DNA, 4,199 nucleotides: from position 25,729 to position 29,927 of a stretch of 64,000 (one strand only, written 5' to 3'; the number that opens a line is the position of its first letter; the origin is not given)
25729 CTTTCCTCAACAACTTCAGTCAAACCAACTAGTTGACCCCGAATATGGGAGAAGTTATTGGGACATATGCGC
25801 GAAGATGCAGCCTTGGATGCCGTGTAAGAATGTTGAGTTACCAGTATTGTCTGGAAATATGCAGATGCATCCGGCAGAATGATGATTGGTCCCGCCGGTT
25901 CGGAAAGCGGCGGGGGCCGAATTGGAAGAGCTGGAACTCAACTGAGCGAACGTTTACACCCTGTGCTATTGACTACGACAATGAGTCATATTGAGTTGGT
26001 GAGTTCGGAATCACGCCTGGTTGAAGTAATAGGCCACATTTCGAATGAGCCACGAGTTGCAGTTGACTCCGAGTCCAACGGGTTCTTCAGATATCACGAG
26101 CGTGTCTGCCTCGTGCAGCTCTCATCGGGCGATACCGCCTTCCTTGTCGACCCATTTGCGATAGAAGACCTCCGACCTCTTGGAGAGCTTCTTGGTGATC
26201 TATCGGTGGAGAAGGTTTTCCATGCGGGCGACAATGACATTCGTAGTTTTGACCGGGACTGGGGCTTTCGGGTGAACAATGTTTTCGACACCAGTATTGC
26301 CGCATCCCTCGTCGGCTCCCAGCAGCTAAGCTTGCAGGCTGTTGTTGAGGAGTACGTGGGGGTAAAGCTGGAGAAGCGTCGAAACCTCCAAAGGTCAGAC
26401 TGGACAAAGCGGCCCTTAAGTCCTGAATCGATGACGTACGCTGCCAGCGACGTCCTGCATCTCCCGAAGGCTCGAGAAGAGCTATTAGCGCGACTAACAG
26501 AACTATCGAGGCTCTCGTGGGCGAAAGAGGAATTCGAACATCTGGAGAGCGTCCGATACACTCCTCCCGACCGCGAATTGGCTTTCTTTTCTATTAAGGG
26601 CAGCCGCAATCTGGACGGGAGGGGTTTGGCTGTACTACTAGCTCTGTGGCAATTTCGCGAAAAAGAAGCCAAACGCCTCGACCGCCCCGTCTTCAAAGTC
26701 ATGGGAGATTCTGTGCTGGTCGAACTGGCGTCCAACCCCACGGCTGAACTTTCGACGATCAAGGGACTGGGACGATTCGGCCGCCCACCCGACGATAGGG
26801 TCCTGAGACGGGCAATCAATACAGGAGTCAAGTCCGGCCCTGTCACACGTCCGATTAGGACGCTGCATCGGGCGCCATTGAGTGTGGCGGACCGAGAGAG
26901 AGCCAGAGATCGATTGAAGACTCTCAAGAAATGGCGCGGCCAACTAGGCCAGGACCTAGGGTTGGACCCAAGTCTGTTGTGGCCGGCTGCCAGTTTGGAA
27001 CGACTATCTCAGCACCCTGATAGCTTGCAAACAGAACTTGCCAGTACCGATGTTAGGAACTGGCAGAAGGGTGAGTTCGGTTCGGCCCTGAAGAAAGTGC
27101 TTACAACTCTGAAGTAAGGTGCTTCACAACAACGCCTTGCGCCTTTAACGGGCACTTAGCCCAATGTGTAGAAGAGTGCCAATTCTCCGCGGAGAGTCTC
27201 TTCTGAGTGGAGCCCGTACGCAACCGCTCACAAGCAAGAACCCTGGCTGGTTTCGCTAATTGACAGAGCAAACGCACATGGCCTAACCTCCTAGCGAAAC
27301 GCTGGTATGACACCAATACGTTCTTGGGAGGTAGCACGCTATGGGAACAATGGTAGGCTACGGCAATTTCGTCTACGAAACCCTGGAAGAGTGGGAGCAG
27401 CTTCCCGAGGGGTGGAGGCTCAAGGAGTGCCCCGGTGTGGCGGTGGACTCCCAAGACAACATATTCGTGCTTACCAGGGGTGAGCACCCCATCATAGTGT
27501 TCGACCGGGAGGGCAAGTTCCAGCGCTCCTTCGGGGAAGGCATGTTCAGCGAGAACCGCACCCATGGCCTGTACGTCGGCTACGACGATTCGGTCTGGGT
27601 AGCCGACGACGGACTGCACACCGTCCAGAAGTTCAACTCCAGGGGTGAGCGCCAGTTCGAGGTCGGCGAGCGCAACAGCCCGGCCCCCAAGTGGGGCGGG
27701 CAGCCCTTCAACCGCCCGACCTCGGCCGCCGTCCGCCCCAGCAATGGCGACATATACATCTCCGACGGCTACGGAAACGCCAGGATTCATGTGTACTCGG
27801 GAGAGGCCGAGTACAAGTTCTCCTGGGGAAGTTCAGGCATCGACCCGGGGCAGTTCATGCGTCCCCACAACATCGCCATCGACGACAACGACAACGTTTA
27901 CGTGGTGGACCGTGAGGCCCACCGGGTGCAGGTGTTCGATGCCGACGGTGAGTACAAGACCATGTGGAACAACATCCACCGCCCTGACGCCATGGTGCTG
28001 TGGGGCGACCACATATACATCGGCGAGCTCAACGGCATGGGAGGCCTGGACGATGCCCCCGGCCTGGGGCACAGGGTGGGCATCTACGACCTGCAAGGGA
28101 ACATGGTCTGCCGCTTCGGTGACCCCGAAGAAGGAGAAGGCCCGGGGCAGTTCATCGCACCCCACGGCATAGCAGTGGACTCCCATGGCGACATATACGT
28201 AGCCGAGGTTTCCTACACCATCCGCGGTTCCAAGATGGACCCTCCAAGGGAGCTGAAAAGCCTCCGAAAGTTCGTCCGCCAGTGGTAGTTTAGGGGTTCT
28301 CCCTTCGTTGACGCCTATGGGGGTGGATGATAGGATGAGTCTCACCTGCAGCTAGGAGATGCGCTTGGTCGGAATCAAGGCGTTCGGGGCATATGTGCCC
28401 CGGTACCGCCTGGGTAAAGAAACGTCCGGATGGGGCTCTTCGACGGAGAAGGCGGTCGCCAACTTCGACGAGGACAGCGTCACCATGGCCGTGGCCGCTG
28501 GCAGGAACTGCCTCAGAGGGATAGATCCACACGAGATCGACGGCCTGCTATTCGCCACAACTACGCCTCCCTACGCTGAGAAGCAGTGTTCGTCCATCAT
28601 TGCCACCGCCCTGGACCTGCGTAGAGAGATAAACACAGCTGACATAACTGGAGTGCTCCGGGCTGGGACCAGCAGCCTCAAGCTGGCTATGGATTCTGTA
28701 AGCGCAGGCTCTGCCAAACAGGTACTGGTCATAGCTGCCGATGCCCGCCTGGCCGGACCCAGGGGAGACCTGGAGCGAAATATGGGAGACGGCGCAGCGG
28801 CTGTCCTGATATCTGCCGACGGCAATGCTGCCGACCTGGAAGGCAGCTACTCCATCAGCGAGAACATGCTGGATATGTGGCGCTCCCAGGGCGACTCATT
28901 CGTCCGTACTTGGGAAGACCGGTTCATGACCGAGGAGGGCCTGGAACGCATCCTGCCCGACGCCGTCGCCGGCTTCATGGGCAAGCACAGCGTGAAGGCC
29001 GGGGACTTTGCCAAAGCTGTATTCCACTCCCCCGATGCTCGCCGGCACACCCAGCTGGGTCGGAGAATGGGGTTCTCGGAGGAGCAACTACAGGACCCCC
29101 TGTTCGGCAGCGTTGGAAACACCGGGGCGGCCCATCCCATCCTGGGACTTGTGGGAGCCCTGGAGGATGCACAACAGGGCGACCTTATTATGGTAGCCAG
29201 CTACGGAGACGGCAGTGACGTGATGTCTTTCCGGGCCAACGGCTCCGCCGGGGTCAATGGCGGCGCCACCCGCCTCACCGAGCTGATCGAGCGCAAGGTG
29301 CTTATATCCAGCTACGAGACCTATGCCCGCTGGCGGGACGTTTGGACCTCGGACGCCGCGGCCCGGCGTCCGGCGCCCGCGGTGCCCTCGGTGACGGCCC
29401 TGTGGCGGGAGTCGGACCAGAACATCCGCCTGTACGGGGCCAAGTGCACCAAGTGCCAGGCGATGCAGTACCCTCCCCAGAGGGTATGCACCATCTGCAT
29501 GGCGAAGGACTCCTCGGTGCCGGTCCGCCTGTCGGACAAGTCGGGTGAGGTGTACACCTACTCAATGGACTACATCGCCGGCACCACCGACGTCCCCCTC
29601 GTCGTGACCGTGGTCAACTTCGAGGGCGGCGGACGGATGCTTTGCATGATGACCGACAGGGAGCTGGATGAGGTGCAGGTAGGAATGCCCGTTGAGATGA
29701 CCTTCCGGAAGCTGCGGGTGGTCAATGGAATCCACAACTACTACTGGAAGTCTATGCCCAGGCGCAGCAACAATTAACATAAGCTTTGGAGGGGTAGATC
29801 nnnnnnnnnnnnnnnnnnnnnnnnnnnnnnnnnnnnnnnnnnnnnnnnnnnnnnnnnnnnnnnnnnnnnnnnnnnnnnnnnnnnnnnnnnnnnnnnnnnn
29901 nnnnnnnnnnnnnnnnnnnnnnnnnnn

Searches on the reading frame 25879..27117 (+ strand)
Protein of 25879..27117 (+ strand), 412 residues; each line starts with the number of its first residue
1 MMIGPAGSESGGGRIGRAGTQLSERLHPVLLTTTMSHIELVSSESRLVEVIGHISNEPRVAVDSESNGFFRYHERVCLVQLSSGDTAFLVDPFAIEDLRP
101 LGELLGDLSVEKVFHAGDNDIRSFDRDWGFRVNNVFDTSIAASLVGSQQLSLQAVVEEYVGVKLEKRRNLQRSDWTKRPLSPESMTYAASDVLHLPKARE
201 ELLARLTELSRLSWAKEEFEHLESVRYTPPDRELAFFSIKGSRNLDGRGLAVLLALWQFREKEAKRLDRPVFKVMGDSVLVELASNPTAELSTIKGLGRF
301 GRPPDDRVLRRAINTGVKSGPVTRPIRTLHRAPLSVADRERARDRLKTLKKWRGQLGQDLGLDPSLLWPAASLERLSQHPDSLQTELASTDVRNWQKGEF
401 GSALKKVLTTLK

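Call 35: search_protein_families(library=pfam, proteins=[window:25879-27117:+], max_evalue=0.001)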
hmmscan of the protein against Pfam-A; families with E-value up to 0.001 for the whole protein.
window:25879-27117:+ (412 aa): 2 families
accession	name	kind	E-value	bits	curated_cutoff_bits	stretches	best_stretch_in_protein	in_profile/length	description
PF01612.26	DNA_pol_A_exo1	-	2e-34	119.3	23.6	1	39-203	2-169/173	3'-5' exonuclease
PF00570.28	HRDC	-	6.8e-12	45.6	23.8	1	250-298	2-53/68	HRDC domain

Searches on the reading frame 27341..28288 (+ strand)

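Call 35: search_protein_families(library=pfam, proteins=[window:27341-28288:+], max_evalue=0.001)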
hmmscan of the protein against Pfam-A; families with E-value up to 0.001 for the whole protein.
window:27341-28288:+ (315 aa): 5 families
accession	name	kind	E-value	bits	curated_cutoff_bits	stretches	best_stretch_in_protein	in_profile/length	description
PF01436.27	NHL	-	1.5e-25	88.3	20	2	172-199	1-28/28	NHL repeat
PF17170.10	DUF5128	-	5.6e-12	45.9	22.9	1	131-206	49-125/321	6-bladed beta-propeller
PF06739.17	SBBP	-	5.9e-12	45.8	20.5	0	274-288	15-29/38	Beta-propeller repeat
PF08450.18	SGL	-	3.7e-07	30.4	26.3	0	131-209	141-220/246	SMP-30/Gluconolactonase/LRE-like region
PF25021.1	TEN_NHL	-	0.00017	21.1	27.1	0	270-291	140-161/357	Teneurin NHL domain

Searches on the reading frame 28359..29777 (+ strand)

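Call 35: search_protein_families(library=pfam, proteins=[window:28359-29777:+], max_evalue=0.001)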
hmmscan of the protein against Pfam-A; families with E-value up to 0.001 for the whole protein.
window:28359-29777:+ (472 aa): 4 families
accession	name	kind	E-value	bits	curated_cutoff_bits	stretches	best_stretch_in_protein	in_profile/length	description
PF01796.24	OB_ChsH2_C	-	5.2e-11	42.8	27.1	1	389-450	2-65/65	ChsH2, C-terminal OB-fold domain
PF08541.16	ACP_syn_III_C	-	4.3e-07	30.5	26.6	1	209-287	3-82/90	3-Oxoacyl-[acyl-carrier-protein (ACP)] synthase III C terminal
PF12172.15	zf-ChsH2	-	2.6e-05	24.4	23.2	1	356-380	7-31/37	ChsH2, rubredoxin-like zinc ribbon domain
PF08545.16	ACP_syn_III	-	4.3e-05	23.8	24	1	95-156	2-66/80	3-Oxoacyl-[acyl-carrier-protein (ACP)] synthase III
